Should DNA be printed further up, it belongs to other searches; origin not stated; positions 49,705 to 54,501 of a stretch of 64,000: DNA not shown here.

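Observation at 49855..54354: Stand-alone about 1500-aa GHKL-ATPase / SF2-helicase fusion protein: candidate undescribed single-gene defence or genome-maintenance factor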

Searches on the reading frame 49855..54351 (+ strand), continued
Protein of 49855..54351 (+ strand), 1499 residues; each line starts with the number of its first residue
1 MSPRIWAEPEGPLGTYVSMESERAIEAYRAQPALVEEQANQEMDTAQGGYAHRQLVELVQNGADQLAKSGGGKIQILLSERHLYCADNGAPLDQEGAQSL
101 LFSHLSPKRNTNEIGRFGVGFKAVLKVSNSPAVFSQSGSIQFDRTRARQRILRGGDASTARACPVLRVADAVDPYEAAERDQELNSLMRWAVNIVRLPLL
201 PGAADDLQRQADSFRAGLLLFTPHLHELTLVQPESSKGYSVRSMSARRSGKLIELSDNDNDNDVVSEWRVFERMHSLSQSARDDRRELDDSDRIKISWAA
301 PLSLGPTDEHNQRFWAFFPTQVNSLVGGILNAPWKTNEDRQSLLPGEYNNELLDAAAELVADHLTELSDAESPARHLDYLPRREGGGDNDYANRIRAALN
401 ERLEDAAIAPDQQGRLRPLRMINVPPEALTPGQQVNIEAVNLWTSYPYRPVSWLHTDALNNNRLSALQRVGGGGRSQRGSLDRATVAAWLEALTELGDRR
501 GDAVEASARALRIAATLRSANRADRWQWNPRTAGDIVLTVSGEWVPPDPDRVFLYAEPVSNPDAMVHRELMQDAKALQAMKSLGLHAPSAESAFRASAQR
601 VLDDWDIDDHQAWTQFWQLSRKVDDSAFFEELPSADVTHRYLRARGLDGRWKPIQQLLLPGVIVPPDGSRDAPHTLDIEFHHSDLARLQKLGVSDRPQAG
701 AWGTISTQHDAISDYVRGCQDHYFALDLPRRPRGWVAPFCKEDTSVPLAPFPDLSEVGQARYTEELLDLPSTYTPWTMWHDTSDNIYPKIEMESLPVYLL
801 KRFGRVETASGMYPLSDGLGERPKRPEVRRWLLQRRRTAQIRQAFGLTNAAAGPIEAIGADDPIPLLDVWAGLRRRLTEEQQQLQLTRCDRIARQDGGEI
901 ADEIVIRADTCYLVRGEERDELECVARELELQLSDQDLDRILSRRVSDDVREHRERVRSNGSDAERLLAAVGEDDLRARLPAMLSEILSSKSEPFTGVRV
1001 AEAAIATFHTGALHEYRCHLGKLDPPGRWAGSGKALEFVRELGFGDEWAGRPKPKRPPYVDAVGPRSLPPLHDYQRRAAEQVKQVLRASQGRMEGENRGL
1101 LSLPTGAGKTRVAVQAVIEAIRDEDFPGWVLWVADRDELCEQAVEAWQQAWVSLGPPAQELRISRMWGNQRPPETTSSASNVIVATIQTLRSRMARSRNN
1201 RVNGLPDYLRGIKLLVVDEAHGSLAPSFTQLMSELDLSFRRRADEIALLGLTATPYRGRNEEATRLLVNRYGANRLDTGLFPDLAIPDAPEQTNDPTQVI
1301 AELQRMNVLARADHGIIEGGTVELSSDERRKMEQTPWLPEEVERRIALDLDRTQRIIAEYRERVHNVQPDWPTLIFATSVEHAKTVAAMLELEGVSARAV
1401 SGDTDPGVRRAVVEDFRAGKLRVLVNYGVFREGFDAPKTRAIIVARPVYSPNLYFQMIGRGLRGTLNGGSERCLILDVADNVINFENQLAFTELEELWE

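Call 23: search_solved_structures(query=A1, max_evalue=0.01)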
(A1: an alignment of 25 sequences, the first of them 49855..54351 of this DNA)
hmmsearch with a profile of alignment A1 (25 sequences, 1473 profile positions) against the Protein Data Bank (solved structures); distinct sequences matched with E-value up to 0.01: 127 (the best 60 are shown).
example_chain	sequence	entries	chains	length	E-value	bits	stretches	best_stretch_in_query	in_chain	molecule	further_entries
6jde_B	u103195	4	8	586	5.9e-24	87.1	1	1320-1455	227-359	Putative DNA repair helicase RadD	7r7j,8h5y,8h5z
7clg_A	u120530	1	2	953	4e-18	67.8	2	1346-1442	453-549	Putative helicase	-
1wp9_A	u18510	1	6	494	8.8e-17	63.3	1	1085-1242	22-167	ATP-dependent RNA helicase, putative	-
6p4f_A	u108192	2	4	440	1.4e-10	42.8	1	1374-1438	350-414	DNA-dependent ATPase XPBII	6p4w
5tnu_A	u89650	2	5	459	1.7e-10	42.5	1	1374-1438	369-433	DNA-dependent ATPase XPBII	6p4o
6p66_A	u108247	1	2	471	8.9e-10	40.1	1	1373-1440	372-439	DNA repair protein RAD25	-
2fwr_A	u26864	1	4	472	9e-10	40.1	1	1373-1440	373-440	DNA repair protein RAD25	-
9lov_B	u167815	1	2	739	7.1e-09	37.1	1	1087-1247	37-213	Interferon-induced helicase C domain-containing protein 1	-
7zpq_CA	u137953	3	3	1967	7.6e-09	37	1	1085-1235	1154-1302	SLH1 isoform 1 | RQC trigger complex helicase SLH1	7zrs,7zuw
5jc3_A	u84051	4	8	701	1.2e-08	36.4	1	1089-1242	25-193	Melanoma differentiation associated protein-5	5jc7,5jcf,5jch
6g19_A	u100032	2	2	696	1.8e-08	35.7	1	1087-1247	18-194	Interferon-induced helicase C domain-containing protein 1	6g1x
6g1s_A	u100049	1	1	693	1.8e-08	35.7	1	1087-1247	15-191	Interferon-induced helicase C domain-containing protein 1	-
9y4j_A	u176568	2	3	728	1.9e-08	35.7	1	1087-1244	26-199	Interferon-induced helicase C domain-containing protein 1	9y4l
7bkq_A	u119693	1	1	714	2e-08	35.6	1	1087-1247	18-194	Isoform 2 of Interferon-induced helicase C domain-containing protein 1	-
7jl0_A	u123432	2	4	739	2e-08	35.6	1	1087-1244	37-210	Interferon-induced helicase C domain-containing protein 1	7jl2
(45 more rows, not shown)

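Call 30: find_encoding_contigs(protein=P0001, flank=10000, max_places=4)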
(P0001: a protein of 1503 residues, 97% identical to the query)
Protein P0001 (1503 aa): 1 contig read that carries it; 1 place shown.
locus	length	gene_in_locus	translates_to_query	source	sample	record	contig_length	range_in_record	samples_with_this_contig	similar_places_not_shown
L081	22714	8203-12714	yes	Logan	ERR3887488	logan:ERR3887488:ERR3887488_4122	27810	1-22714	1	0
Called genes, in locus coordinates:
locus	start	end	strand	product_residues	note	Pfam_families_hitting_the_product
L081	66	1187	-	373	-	PF01032:FecCD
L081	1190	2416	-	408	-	PF01497:Peripla_BP_2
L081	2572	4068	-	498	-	PF02347:GDC-P (weak), PF00266:Aminotran_5, PF21478:GcvP2_C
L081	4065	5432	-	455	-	PF02347:GDC-P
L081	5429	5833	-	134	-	PF01597:GCV_H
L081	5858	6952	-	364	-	PF01571:GCV_T, PF08669:GCV_T_C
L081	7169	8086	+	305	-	PF08450:SGL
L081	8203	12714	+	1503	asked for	PF00270:DEAD, PF04851:ResIII, PF00271:Helicase_C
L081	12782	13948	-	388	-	PF02771:Acyl-CoA_dh_N, PF00441:Acyl-CoA_dh_1 (weak), PF08028:Acyl-CoA_dh_2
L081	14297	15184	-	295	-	PF04909:Amidohydro_2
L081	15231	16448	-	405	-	PF02515:CoA_transf_3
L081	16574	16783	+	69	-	-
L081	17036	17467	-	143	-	PF12867:DinB_2 (weak)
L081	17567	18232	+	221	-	PF22531:DUF7002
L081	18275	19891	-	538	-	PF07969:Amidohydro_3, PF01979:Amidohydro_1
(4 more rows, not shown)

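Call 31: search_protein_families(library=pfam, proteins=[P0053, P0046], max_evalue=0.1)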
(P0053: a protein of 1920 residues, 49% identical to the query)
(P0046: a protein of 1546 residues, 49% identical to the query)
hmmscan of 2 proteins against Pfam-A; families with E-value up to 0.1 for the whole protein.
P0053 (1920 aa): 10 families
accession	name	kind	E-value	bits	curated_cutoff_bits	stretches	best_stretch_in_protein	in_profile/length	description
PF04851.21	ResIII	-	2.2e-27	96.4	22.5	1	1512-1691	3-164/164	Type III restriction enzyme, res subunit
PF00270.35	DEAD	-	9.4e-16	58.4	26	1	1537-1694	15-165/167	DEAD/DEAH box helicase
PF00271.37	Helicase_C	-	1.2e-12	48.5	23.5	1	1788-1884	12-108/110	Helicase conserved C-terminal domain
PF18766.7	SWI2_SNF2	-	3e-09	37.3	26.7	1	1524-1693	6-159/221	SWI2/SNF2 ATPase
PF06114.19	Peptidase_M78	-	3.7e-08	33.7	22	1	244-360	21-119/123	IrrE N-terminal-like domain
PF25794.1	SACS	-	1e-05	25.9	32.8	1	567-594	96-123/247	Sacsin domain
PF13589.12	HATPase_c_3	-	0.006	17.1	25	0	511-579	7-79/137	Histidine kinase-, DNA gyrase B-, and HSP90-like ATPase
PF02518.31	HATPase_c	-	0.011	16.6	26.4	1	509-580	8-80/111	Histidine kinase-, DNA gyrase B-, and HSP90-like ATPase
PF01381.28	HTH_3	-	0.015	15.8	23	1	66-119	1-54/55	Helix-turn-helix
PF13560.12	HTH_31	-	0.041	14.6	27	0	66-119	6-60/64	Helix-turn-helix domain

P0046 (1546 aa): 9 families
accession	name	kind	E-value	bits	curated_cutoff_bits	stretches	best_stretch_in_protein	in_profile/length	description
PF04851.21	ResIII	-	1.6e-22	80.6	22.5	1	1131-1309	4-164/164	Type III restriction enzyme, res subunit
PF00270.35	DEAD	-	4.8e-14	52.9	26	1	1156-1308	16-161/167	DEAD/DEAH box helicase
PF00271.37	Helicase_C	-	1.8e-13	51.2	23.5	1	1413-1507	14-108/110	Helicase conserved C-terminal domain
PF21748.3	UPF0150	-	1.7e-08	34.7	27.3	1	10-60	14-64/64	UPF0150-like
PF25794.1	SACS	-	2.2e-07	31.4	32.8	1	172-206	94-128/247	Sacsin domain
PF18766.7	SWI2_SNF2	-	4.1e-06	27.1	26.7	1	1137-1321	4-168/221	SWI2/SNF2 ATPase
PF15919.11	HicB_lk_antitox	-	9.3e-06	26.2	27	1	4-63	1-59/123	HicB_like antitoxin of bacterial toxin-antitoxin system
PF24422.1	DUF7552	-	0.0063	17.1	27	0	1051-1085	29-63/76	Domain of unknown function (DUF7552)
PF13589.12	HATPase_c_3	-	0.0071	16.8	25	1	119-199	7-93/137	Histidine kinase-, DNA gyrase B-, and HSP90-like ATPase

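Call 46: search_protein_families(library=pfam, alignment_id=A3, max_evalue=0.00001)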
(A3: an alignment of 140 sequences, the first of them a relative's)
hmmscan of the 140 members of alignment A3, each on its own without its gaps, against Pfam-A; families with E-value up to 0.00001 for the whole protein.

A. member 1, L002:7687-8655:- (322 aa): 1 family
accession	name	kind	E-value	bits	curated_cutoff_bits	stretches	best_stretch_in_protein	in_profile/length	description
PF00459.30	Inositol_P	-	3e-46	158.5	27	1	25-252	2-239/271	Inositol monophosphatase family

B. families by the number of members that match (of 140 scanned): 97 families (the first 25 are shown)
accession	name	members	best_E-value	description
PF07690.21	MFS_1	5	7.4e-57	Major Facilitator Superfamily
PF05977.19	MFS_3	4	6.3e-38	Transmembrane secretion effector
PF09587.15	PGA_cap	3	1e-49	Bacterial capsule synthesis protein PGA_cap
PF13482.12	RNase_H_2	3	1.4e-35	RNase_H superfamily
PF00107.32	ADH_zinc_N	3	8.3e-31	Zinc-binding dehydrogenase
PF08240.17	ADH_N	3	1.1e-27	Alcohol dehydrogenase GroES-like domain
PF13602.12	ADH_zinc_N_2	3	2.1e-07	Zinc-binding dehydrogenase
PF04536.20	TPM_phosphatase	2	1e-41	TPM domain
PF07969.17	Amidohydro_3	2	1.3e-30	Amidohydrolase family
PF01979.26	Amidohydro_1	2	8.6e-22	Amidohydrolase family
PF07676.18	PD40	2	2.3e-16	WD40-like Beta Propeller Repeat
PF13304.12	AAA_21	2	1.1e-15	AAA domain, putative AbiEii toxin, Type IV TA system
PF00583.31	Acetyltransf_1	2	7.1e-15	Acetyltransferase (GNAT) family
PF08445.16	FR47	2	6.3e-14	FR47-like protein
PF13508.13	Acetyltransf_7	2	2.2e-11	Acetyltransferase (GNAT) domain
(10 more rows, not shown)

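Call 58: find_related_loci(query=A1, collection=viral_contigs, flank=10000)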
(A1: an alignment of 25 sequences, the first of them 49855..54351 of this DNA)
Query A1 (1499 aa) in viral_contigs; peptide patterns used: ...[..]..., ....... (x = any residue, [..] = any of these).
14 stretches matched a pattern; 1 encode a relative of the query (tblastn E <= 1e-3); 1 distinct loci.
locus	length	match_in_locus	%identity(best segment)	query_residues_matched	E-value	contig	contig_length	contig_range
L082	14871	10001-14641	37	13-1491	5e-90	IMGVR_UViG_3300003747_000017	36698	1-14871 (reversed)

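Call 74: search_protein_families(library=pfam, proteins=[L082:403-1920:+, L082:1910-3127:+, L082:3420-4664:+, L082:4472-7876:+, L082:7873-8589:+, L082:8936-9562:-, L082:9965-10400:+], max_evalue=0.001)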
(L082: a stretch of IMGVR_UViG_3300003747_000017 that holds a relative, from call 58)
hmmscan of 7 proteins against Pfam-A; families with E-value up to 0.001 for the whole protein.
L082:403-1920:+ (505 aa): 6 families
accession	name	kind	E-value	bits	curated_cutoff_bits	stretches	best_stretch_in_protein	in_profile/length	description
PF02384.22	N6_Mtase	-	1.8e-99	333.5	20.4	1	159-469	3-310/311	N-6 DNA Methylase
PF12161.14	HsdM_N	-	1.9e-29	103.4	24.5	1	10-145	1-135/135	HsdM N-terminal domain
PF07669.17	Eco57I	-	4e-07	30.7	25.3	1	259-367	69-164/171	Eco57I restriction-modification methylase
PF01170.24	UPF0020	-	6.5e-06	26.4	22.3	1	191-224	17-50/197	RMKL-like, methyltransferase domain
PF05175.20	MTS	-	0.00011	22.3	23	1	191-290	20-111/170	Methyltransferase small domain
PF20473.4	MmeI_Mtase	-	0.00024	20.8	27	0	203-224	20-41/259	MmeI, DNA-methyltransferase domain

L082:1910-3127:+ (405 aa): 1 family
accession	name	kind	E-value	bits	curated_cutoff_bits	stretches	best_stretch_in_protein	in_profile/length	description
PF01420.25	Methylase_S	-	4.5e-16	59.9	22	2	3-177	1-160/168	Type I restriction modification DNA specificity domain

L082:3420-4664:+ (414 aa): 3 families
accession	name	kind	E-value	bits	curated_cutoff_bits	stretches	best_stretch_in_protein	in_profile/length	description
PF00069.31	Pkinase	-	6.7e-34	117.9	31.7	1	74-323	1-254/263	Protein kinase domain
PF07714.23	PK_Tyr_Ser-Thr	-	4.1e-21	75.9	23.1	1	76-321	3-249/258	Protein tyrosine and serine/threonine kinase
PF03109.22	ABC1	-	0.00017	21.2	22.9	0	184-219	180-215/244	ABC1 atypical kinase-like domain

L082:4472-7876:+ (1134 aa): 5 families
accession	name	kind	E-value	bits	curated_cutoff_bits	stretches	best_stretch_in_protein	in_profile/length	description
PF18766.7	SWI2_SNF2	-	2.5e-78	263.2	26.7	1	373-602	1-220/221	SWI2/SNF2 ATPase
PF04313.20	HSDR_N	-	1.6e-34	120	25.1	1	70-282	4-197/198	Type I restriction enzyme R protein N terminus (HSDR_N)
PF22679.2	T1R_D3-like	-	7.4e-23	82.1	27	1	641-783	2-157/158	Type I restriction enzyme subunit R domain 3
PF04851.21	ResIII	-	3.9e-18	66.3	22.5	1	371-537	5-162/164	Type III restriction enzyme, res subunit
PF11867.13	T1RH-like_C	-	2.1e-09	37.7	26.8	1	846-1096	55-298/329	Type I restriction enzyme HindI endonuclease subunit-like, C-terminal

L082:7873-8589:+ (238 aa): 2 families
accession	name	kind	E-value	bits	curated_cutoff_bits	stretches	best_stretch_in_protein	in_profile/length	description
PF01863.23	YgjP-like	-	7.7e-53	180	26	1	25-235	1-206/207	YgjP-like, metallopeptidase domain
PF08325.16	WLM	-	0.00028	21.4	26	1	191-229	79-117/190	WLM domain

L082:8936-9562:- (208 aa): 3 families
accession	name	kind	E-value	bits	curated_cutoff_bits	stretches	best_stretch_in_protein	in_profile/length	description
PF01609.27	DDE_Tnp_1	-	9.7e-12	45.5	23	1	46-200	10-195/200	Transposase DDE domain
PF13586.12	DDE_Tnp_1_2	-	2.6e-09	37.8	29.2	1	123-203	2-82/86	Transposase DDE domain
PF13612.12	DDE_Tnp_1_3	-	9.5e-05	22.9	27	1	72-186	35-152/155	Transposase DDE domain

L082:9965-10400:+ (145 aa): 1 family
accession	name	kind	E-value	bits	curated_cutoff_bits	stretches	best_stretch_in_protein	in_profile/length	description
PF02518.31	HATPase_c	-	0.00026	21.8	26.4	1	53-137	4-96/111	Histidine kinase-, DNA gyrase B-, and HSP90-like ATPase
